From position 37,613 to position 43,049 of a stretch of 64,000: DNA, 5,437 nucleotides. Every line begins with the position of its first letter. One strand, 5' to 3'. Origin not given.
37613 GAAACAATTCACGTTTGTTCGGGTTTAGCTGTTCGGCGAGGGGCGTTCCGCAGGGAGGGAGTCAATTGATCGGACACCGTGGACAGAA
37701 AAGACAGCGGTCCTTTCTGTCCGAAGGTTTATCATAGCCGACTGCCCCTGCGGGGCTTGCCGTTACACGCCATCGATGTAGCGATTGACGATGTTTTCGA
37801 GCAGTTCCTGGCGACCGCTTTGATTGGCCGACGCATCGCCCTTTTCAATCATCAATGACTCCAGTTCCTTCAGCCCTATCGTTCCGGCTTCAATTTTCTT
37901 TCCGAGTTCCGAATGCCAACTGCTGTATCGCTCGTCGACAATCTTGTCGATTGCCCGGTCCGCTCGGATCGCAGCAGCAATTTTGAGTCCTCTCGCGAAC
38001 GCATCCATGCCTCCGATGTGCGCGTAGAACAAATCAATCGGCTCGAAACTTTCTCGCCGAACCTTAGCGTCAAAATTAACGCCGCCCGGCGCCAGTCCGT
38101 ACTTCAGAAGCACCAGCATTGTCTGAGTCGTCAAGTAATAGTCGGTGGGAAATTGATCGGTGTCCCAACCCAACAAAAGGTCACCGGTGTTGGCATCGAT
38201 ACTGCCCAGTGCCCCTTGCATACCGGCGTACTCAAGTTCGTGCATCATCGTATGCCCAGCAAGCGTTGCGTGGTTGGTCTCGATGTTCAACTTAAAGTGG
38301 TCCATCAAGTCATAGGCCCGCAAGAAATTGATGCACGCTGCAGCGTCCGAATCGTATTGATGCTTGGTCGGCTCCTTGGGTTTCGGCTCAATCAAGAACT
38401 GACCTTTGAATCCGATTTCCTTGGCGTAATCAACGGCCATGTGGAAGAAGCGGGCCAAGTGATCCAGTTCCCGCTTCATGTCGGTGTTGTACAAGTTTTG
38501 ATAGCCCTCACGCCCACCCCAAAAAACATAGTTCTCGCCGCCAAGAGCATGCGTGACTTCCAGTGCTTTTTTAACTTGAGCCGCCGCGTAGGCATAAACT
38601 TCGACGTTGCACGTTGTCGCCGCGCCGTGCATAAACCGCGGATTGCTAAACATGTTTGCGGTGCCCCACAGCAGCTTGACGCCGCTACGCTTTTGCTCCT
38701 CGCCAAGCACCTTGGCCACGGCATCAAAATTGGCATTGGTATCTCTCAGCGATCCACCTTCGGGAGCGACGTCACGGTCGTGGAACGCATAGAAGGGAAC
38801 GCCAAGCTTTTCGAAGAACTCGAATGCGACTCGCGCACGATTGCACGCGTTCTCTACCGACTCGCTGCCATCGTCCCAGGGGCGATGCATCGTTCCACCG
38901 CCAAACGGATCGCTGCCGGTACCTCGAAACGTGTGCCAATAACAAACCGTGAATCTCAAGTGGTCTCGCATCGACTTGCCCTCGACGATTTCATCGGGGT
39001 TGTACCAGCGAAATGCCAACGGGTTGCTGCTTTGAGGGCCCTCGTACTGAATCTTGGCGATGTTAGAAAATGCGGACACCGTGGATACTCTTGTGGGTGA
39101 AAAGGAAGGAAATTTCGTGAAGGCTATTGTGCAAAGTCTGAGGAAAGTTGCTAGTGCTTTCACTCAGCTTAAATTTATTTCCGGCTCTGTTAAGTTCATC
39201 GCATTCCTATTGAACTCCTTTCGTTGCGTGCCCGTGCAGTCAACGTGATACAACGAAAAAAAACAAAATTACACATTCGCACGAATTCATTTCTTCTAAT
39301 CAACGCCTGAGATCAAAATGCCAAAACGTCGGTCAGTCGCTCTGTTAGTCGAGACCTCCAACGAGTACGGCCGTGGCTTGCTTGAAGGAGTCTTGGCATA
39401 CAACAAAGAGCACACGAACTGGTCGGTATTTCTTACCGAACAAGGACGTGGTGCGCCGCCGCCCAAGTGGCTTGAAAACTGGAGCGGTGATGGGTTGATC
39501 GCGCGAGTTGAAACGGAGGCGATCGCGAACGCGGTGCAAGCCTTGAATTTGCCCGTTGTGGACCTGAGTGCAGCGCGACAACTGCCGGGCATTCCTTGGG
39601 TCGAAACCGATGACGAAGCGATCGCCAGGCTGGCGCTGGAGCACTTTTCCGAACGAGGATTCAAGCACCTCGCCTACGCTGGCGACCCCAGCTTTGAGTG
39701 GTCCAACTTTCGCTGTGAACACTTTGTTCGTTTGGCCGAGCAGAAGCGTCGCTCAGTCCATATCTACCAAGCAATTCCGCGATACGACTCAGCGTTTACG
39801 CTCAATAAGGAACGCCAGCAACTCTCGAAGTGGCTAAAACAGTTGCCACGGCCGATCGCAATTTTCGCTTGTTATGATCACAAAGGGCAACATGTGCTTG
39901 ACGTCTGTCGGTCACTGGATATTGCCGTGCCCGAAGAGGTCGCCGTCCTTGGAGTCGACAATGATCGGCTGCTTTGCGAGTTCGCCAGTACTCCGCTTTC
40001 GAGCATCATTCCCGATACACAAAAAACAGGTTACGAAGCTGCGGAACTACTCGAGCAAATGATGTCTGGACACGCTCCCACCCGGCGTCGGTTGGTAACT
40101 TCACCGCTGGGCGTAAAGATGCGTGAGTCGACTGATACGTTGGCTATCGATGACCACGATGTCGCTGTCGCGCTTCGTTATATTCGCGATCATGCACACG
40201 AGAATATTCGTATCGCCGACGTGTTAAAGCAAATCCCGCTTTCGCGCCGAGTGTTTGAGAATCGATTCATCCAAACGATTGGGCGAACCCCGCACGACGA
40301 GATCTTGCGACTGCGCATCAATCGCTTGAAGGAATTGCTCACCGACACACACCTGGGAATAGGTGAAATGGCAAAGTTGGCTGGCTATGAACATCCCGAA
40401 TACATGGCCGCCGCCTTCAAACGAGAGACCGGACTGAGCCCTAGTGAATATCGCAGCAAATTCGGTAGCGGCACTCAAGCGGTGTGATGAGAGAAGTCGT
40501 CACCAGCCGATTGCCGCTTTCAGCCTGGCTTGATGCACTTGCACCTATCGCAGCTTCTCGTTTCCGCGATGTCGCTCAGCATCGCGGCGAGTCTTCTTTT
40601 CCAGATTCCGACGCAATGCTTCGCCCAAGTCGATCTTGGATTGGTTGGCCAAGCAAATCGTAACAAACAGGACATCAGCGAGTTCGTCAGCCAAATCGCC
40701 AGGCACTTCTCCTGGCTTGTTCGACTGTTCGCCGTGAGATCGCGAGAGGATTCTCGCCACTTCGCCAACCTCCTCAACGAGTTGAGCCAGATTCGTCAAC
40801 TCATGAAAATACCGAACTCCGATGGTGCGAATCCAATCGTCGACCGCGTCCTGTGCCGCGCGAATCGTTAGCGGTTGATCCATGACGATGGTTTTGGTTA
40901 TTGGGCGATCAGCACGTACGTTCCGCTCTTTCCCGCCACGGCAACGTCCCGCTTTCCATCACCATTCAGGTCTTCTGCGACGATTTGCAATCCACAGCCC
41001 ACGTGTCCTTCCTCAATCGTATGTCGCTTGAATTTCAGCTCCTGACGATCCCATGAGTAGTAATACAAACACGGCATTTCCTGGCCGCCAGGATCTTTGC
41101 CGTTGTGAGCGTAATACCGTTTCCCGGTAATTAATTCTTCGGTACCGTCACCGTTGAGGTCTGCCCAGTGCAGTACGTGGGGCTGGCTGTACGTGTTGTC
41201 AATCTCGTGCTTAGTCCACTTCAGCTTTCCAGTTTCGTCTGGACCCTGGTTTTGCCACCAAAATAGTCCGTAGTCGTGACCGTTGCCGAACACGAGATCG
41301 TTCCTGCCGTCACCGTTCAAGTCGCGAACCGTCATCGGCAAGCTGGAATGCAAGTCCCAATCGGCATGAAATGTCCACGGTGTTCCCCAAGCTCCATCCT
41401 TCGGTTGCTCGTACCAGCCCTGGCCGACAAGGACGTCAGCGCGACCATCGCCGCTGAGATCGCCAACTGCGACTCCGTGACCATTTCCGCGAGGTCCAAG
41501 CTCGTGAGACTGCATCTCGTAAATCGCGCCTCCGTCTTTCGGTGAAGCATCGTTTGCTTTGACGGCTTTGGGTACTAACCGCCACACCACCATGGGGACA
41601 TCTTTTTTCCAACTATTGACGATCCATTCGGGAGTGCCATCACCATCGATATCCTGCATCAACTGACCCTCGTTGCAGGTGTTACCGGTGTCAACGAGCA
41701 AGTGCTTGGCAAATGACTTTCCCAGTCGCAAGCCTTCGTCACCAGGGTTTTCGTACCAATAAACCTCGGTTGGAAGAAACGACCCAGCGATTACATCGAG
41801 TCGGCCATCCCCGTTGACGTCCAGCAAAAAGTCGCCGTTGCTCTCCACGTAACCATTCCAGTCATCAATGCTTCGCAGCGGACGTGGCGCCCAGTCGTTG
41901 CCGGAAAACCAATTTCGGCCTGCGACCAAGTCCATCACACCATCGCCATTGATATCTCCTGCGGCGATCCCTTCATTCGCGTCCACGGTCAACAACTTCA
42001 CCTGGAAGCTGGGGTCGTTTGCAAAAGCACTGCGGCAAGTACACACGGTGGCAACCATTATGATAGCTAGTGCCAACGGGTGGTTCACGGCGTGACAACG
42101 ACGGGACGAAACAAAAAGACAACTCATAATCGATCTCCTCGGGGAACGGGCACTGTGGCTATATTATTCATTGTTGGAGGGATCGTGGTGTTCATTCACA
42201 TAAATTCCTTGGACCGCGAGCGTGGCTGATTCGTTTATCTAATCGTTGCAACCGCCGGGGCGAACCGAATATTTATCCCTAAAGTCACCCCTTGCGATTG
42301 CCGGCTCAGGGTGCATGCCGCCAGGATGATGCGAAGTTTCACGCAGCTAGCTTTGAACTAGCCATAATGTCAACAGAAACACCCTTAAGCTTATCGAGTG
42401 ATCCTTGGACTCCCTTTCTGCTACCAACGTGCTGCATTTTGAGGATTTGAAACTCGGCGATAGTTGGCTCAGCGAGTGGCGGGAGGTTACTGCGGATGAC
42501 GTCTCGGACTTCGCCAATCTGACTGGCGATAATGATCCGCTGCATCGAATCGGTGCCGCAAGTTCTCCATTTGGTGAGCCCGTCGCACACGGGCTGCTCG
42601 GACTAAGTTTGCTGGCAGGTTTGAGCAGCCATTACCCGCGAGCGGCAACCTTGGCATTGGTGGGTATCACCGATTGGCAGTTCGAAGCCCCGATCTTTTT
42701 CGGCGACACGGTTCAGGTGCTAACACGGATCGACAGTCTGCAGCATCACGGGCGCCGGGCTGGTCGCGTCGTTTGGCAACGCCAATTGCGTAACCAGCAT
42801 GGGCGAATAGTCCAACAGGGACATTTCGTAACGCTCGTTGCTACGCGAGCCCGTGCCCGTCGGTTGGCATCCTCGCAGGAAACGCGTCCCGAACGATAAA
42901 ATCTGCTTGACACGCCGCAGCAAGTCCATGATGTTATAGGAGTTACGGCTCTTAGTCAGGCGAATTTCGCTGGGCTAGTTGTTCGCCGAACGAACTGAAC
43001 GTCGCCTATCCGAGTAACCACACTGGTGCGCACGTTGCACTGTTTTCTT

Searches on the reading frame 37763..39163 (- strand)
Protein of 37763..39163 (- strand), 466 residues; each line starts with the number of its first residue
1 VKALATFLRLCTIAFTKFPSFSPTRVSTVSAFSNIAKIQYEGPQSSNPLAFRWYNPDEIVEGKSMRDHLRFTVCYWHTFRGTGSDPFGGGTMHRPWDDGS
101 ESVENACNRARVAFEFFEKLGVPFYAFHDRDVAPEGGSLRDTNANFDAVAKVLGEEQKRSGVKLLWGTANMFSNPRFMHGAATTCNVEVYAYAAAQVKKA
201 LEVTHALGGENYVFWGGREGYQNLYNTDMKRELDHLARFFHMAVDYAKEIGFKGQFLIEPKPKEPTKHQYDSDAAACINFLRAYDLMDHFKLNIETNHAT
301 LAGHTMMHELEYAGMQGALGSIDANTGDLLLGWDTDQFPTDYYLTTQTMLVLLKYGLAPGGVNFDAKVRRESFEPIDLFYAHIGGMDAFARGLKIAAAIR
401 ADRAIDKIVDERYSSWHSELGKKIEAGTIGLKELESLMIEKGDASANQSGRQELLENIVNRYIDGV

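Call 12: search_protein_families(library=pfam, proteins=[window:37763-39163:-], max_evalue=0.001)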
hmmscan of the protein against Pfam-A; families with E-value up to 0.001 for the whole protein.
window:37763-39163:- (466 aa): 1 family
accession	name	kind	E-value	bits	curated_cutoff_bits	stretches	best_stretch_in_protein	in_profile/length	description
PF01261.30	AP_endonuc_2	-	3.4e-09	37.2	31.1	1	190-305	63-168/249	Xylose isomerase-like TIM barrel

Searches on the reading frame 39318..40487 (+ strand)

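Call 12: search_protein_families(library=pfam, proteins=[window:39318-40487:+], max_evalue=0.001)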
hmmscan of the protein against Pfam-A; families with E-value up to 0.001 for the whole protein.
window:39318-40487:+ (389 aa): 4 families
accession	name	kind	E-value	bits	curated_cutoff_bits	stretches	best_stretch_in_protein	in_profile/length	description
PF13377.12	Peripla_BP_3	-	3e-31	109.2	26.5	1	108-272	2-167/167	Periplasmic binding protein-like domain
PF12833.13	HTH_18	-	1.3e-17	64.3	33.6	1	306-380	5-79/80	Helix-turn-helix domain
PF00165.29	HTH_AraC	-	7.9e-14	51.8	26.6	2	348-379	11-41/42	Bacterial regulatory helix-turn-helix proteins, AraC family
PF22177.2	PBP1_XylR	-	5.3e-10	39.9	27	1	7-99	2-97/98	XylR N-terminal domain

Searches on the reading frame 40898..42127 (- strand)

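Call 12: search_protein_families(library=pfam, proteins=[window:40898-42127:-], max_evalue=0.001)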
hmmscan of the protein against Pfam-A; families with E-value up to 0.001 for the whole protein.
window:40898-42127:- (409 aa): 3 families
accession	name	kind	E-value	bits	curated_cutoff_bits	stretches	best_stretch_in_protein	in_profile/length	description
PF13517.12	FG-GAP_3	-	4.8e-33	114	26.9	3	269-333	1-60/61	FG-GAP-like repeat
PF01839.29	FG-GAP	-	1.3e-25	89.2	22.1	2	216-239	2-25/37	FG-GAP repeat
PF12256.14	TcdB_toxin_midN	-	0.00091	19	24.8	0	314-336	25-47/181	Insecticide toxin TcdB middle/N-terminal region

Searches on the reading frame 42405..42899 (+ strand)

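Call 12: search_protein_families(library=pfam, proteins=[window:42405-42899:+], max_evalue=0.001)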
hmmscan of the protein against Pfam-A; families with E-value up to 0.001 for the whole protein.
window:42405-42899:+ (164 aa): 2 families
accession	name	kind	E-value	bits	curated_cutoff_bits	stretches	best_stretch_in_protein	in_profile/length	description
PF01575.25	MaoC_dehydratas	-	3.2e-13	49.8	27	1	23-110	13-102/123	MaoC like domain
PF13452.11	FAS1_DH_region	-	0.00073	20.1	22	0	27-136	13-129/132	FAS1-like, dehydratase domain region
